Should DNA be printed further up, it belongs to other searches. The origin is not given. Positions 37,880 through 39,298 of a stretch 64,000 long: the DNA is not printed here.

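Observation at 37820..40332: AT-rich 2.5-kb two-gene islet bracketed by a 13-bp direct repeat: candidate uncharacterised defence-type module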

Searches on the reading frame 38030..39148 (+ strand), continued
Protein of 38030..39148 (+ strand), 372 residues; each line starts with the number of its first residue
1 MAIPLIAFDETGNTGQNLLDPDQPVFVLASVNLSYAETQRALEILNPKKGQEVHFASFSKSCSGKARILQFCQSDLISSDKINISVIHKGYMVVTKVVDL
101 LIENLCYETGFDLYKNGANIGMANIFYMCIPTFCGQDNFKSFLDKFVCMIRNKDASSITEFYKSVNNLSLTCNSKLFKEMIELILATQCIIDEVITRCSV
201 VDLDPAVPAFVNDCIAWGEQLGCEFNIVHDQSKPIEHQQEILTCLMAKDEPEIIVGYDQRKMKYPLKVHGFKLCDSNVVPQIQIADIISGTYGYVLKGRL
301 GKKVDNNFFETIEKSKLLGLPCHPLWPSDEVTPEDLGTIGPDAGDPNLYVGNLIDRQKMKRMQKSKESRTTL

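Call 53: fold_search(model_id=the predicted structure, library=pdb)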
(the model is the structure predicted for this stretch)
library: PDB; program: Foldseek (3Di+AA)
matches with E <= 10: 463; with E <= 0.001: 0
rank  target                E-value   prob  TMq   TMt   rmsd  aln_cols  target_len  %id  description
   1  2d0a                  3.3e-01  0.28  0.23  0.27  15.0       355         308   11  Crystal structure of Bst-RNase HIII (released 2006-07-18)
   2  1x86_A                3.5e-01  0.15  0.12  0.11  17.8       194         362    9  Crystal Structure of the DH/PH domains of Leukemia-associated RhoGEF in complex with RhoA (released 2004-09-21)
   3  4mg7_A                3.7e-01  0.06  0.11  0.15  22.1       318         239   11  Crystal structure of hERa-LBD (Y537S) in complex with ferutinine (released 2014-09-03)
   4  9a72_A                3.9e-01  0.06  0.09  0.11  32.6       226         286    9  Integrative model of YFMS-CHEW by crosslinking MS and deep learning (released 2024-09-18)
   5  6ivo_D                5.1e-01  0.06  0.13  0.16  20.6       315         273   11  Crystal structure of a membrane protein P208A (released 2019-11-06)
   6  3uu7_A                5.1e-01  0.05  0.11  0.15  21.8       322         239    9  Crystal structure of hERa-LBD (Y537S) in complex with bisphenol-A (released 2012-08-22)
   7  7wej_B                5.6e-01  0.06  0.11  0.13  15.6       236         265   12  Crystal structure of the mouse Wdr47 NTD. (released 2022-11-30)
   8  8ev1_A                7.0e-01  0.04  0.11  0.15  22.6       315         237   11  Dual Modulators (released 2022-12-28)
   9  7zzi_A                7.3e-01  0.11  0.18  0.15   9.9       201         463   10  Plasmodium falciparum hexokinase complexed with glucose and citrate (released 2023-08-30)
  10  3odx_A                7.3e-01  0.10  0.11  0.12  18.1       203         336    9  Crystal Structure of an N-terminally Truncated Linker-DH/PH Domains of p115-RhoGEF (released 2011-01-05)
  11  6iv0_E                7.3e-01  0.05  0.13  0.16  19.2       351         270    9  Crystal structure of a bacterial Bestrophin homolog from Klebsiella pneumoniae with a mutation I180A (released 2019-11-13)
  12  5dz0_B                7.3e-01  0.04  0.11  0.15  22.2       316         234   11  Crystal Structure of the ER-alpha Ligand-binding Domain in Complex with the Cyclofenil Derivative 4,4'-[(4-methylcyclo (released 2016-05-04)
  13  1eke_B                7.7e-01  0.28  0.25  0.38  12.9       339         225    9  CRYSTAL STRUCTURE OF CLASS II RIBONUCLEASE H (RNASE HII) WITH MES LIGAND (released 2000-09-13)
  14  4mgc_A                7.7e-01  0.04  0.11  0.15  22.6       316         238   11  Crystal structure of hERa-LBD (Y537S) in complex with benzophenone-2 (released 2014-09-03)
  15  6iv0_A                7.7e-01  0.04  0.12  0.16  18.3       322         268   11  Crystal structure of a bacterial Bestrophin homolog from Klebsiella pneumoniae with a mutation I180A (released 2019-11-13)
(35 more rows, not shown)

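Call 74: search_dna_similar(query=window:38030-39148:+, collection=phages, mode=protein, max_rows=15)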
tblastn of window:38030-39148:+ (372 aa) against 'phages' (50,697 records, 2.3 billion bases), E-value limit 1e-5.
Records with a match: 3; places in all: 3; records where one place covers at least 80% of the query: 0.
Best place of each record, by identity: <60% 3.
By first word of the organism name: Pseudomonas 1; Yersinia 1; Escherichia 1.
By host as written in the record: Pseudomonas aeruginosa PACL 1; Yersinia pestis 1; Escherichia coli U899 (uropathogenic UPEC) 1.
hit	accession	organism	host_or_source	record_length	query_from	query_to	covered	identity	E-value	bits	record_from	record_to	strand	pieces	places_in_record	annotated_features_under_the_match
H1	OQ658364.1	Pseudomonas phage sp.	Pseudomonas aeruginosa PACL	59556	6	299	79%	24.2%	1e-6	56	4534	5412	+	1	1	none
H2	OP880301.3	Yersinia phage GMG73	Yersinia pestis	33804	3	291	78%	24.0%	3e-15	83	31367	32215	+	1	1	record has no annotation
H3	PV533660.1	Escherichia phage 899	Escherichia coli U899 (uropathogenic ...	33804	3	291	78%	24.0%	3e-15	83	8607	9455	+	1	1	hypothetical protein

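Call 76: get_annotated_region(hit=H3, flank=3500)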
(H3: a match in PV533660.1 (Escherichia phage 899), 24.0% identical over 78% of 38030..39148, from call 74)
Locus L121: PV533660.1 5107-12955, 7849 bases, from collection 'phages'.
description: Escherichia phage 899, complete genome.
organism: Escherichia phage 899 (NCBI taxid 3416835)
taxonomy: Viruses
host: Escherichia coli U899 (uropathogenic UPEC); source: human; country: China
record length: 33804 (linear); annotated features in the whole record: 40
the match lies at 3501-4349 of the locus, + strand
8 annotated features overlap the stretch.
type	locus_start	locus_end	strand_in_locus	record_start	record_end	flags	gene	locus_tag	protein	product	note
CDS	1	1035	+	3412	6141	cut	-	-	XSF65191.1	tail-collar fiber protein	-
CDS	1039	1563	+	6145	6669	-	-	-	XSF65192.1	tail fiber assembly protein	-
CDS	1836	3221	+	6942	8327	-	-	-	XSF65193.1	hypothetical protein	-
CDS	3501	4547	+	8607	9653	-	-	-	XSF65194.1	hypothetical protein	-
CDS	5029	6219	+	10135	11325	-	-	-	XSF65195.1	tail sheath protein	-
CDS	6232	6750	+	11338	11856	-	-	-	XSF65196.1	head closure protein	-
CDS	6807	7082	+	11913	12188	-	-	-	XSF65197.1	tail protein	-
CDS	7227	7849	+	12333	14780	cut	-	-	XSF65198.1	minor tail protein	-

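Call 80: search_solved_structures(query=A1, max_evalue=1)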
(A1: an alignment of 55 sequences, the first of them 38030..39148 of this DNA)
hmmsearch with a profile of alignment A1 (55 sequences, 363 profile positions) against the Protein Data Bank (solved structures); distinct sequences matched with E-value up to 1: 4.
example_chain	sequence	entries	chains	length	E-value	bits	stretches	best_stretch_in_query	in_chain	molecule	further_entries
5i9g_C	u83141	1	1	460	0.0025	20.1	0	127-188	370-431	pentatricopeptide repeat protein dPPR-U8C2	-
5i9h_A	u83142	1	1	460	0.0041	19.4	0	127-188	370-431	pentatricopeptide repeat protein dPPR-U8G2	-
5i9f_A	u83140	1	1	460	0.0047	19.2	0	127-188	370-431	pentatricopeptide repeat protein dPPR-U10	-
5i9d_A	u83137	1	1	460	0.0055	19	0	127-188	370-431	pentatricopeptide repeat protein dPPR-U8A2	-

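Call 89: search_protein_families(library=padloc, alignment_id=A1, max_evalue=0.01)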
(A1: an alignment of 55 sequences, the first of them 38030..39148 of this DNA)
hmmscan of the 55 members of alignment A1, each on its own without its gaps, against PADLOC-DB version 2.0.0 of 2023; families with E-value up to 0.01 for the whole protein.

A. member 1, window:38030-39148:+ (372 aa): 0 families

B. families by the number of members that match (of 55 scanned): 2 families
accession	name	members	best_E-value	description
PDLC05033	PDC-S51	8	1.2e-05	-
PDLC04353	PDC-M04A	6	3.1e-07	-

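Call 101: search_dna_similar(query=window:38030-39148:+, collection=plasmids, mode=protein, max_rows=15)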
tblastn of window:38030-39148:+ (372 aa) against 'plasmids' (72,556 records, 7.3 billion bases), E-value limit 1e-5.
Records with a match: 189; places in all: 190; records where one place covers at least 80% of the query: 41.
Best place of each record, by identity: <60% 189.
By first word of the organism name: Escherichia 55; Salmonella 51; Acinetobacter 37; Klebsiella 12; Enterobacter 4; Streptomyces 3; Pantoea 3; Agrobacterium 3; Citrobacter 3; Shewanella 2; and 13 more.
By predicted mobility (MOB-suite, as given by PLSDB): conjugative 131; mobilizable 34; non-mobilizable 24.
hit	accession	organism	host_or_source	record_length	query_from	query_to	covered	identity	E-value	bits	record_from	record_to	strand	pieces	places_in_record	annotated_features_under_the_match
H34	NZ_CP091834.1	Shewanella xiamenensis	hospital wastewater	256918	3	345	92%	36.9%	7e-72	250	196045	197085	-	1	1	DUF3800 domain-containing protein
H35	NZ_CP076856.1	Shewanella decolorationis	sludge,sludge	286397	3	345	92%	36.9%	7e-72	250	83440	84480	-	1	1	DUF3800 domain-containing protein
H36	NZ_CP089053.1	Acinetobacter ursingii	Homo sapiens,Genome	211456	6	337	89%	29.3%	8e-38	184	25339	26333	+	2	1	DUF3800 domain-containing protein (x2)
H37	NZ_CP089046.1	Acinetobacter ursingii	Homo sapiens,Genome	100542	6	337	89%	29.3%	2e-45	174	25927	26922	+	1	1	DUF3800 domain-containing protein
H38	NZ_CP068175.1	Acinetobacter ursingii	-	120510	6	337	89%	29.3%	2e-45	174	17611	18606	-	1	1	DUF3800 domain-containing protein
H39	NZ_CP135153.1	Acinetobacter pittii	Homo sapiens,sputum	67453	6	337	89%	29.3%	3e-45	173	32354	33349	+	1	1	DUF3800 domain-containing protein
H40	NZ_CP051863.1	Acinetobacter baumannii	Homo sapiens,cell culture,blood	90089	6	337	89%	29.3%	3e-45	173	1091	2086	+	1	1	DUF3800 domain-containing protein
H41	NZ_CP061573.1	Acinetobacter seifertii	Homo sapiens,blood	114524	6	337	89%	29.3%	3e-45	173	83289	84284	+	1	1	DUF3800 domain-containing protein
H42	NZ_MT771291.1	Acinetobacter seifertii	-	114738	6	337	89%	29.3%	3e-45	173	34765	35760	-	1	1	DUF3800 domain-containing protein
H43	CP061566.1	Acinetobacter seifertii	Homo sapiens,blood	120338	6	337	89%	29.3%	3e-45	173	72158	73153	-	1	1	DUF3800 domain-containing protein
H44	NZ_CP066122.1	Acinetobacter bereziniae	Homo sapiens,sputum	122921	6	337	89%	29.3%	3e-45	173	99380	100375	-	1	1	DUF3800 domain-containing protein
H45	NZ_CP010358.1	Acinetobacter johnsonii XBB1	Hospital sewage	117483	6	337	89%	29.3%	7e-45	172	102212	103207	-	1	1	DUF3800 domain-containing protein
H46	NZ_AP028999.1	Paraburkholderia sp. 22B1P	-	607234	9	331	87%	30.0%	4e-37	149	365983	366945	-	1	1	DUF3800 domain-containing protein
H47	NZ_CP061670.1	Acinetobacter seifertii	Homo sapiens,blood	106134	6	337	89%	29.2%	6e-37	181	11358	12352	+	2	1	DUF3800 domain-containing protein | hypothetical protein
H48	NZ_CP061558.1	Acinetobacter seifertii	Homo sapiens,blood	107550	6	337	89%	29.2%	2e-36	179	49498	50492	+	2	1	DUF3800 domain-containing protein | hypothetical protein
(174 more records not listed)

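Call 102: get_annotated_region(hit=H34, flank=6000)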
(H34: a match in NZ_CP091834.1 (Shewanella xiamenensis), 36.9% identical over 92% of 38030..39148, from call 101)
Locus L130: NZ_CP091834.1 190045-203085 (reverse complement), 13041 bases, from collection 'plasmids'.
description: Shewanella xiamenensis strain HD6452 plasmid unnamed, complete sequence
organism: Shewanella xiamenensis (NCBI taxid 332186)
taxonomy: Bacteria; Pseudomonadota; Gammaproteobacteria; Alteromonadales; Shewanellaceae; Shewanella; Shewanella xiamenensis
host: -; source: hospital wastewater; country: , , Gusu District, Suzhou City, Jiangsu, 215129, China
typing (MOB-suite, as given by PLSDB): non-mobilizable
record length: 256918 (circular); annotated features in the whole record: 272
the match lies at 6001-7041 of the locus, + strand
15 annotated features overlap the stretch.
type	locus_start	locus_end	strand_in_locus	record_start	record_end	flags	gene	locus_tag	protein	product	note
CDS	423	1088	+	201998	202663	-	-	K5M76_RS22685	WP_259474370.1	site-specific integrase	GO:0015074 - DNA integration [Evidence IEA]; GO:0006310 - DNA recombination [Evidence IEA]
CDS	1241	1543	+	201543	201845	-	-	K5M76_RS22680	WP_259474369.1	type II toxin-antitoxin system HigB family toxin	GO:0090305 - nucleic acid phosphodiester bond hydrolysis [Evidence IEA]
CDS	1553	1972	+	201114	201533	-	-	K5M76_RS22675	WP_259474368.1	helix-turn-helix domain-containing protein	-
CDS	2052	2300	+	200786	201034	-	-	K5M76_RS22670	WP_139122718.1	hypothetical protein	-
CDS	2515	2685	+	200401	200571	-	-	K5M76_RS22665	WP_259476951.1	hypothetical protein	-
CDS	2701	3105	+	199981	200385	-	-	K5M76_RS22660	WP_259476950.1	hypothetical protein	-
CDS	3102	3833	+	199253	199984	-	-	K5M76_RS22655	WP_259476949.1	endonuclease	-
CDS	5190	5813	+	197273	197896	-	-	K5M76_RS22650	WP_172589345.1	hypothetical protein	-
CDS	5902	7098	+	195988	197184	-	-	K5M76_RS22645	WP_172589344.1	DUF3800 domain-containing protein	-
CDS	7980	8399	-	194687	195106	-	-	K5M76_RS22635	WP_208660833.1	ribbon-helix-helix protein, CopG family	GO:0006355 - regulation of DNA-templated transcription [Evidence IEA]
CDS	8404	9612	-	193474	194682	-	-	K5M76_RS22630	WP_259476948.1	DUF4236 domain-containing protein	-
CDS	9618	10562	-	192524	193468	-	-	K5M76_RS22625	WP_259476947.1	HpcH/HpaI aldolase/citrate lyase family protein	-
CDS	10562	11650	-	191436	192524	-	-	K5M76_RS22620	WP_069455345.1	cysteine protease StiP family protein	-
CDS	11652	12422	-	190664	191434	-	-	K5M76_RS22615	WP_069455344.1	hypothetical protein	-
CDS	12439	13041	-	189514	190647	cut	-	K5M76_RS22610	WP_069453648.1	phosphoribosyltransferase domain-containing protein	-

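Call 103: get_annotated_region(hit=H39, flank=5000)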
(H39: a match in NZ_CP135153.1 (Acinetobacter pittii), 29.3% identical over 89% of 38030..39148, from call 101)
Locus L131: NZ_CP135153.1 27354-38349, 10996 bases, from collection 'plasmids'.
description: Acinetobacter pittii strain AR3676 plasmid pAR3676_2, complete sequence
organism: Acinetobacter pittii (NCBI taxid 48296)
taxonomy: Bacteria; Pseudomonadota; Gammaproteobacteria; Moraxellales; Moraxellaceae; Acinetobacter; Acinetobacter pittii
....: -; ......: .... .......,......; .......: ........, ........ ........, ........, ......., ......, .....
typing (MOB-suite, as given by PLSDB): non-mobilizable; replicon rep_cluster_1218
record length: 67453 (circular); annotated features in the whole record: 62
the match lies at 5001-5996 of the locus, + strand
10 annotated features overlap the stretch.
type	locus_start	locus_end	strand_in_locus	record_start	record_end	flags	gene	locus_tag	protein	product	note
CDS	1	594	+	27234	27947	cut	-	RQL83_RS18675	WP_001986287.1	hypothetical protein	-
CDS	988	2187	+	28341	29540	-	-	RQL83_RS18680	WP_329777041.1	integrase arm-type DNA-binding domain-containing protein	-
CDS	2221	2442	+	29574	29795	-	-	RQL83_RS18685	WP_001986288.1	hypothetical protein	-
CDS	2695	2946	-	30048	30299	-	-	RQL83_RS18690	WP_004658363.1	hypothetical protein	-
CDS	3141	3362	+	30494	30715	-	-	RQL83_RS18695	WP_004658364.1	helix-turn-helix transcriptional regulator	-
CDS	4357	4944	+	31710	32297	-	-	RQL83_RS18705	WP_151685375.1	hypothetical protein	-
CDS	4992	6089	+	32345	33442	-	-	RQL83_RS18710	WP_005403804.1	DUF3800 domain-containing protein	-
CDS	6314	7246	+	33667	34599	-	-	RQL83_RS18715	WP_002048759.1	IS5 family transposase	-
CDS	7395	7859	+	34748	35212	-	-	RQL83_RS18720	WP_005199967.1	hypothetical protein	-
CDS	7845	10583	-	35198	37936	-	-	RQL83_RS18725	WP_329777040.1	UvrD-helicase domain-containing protein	-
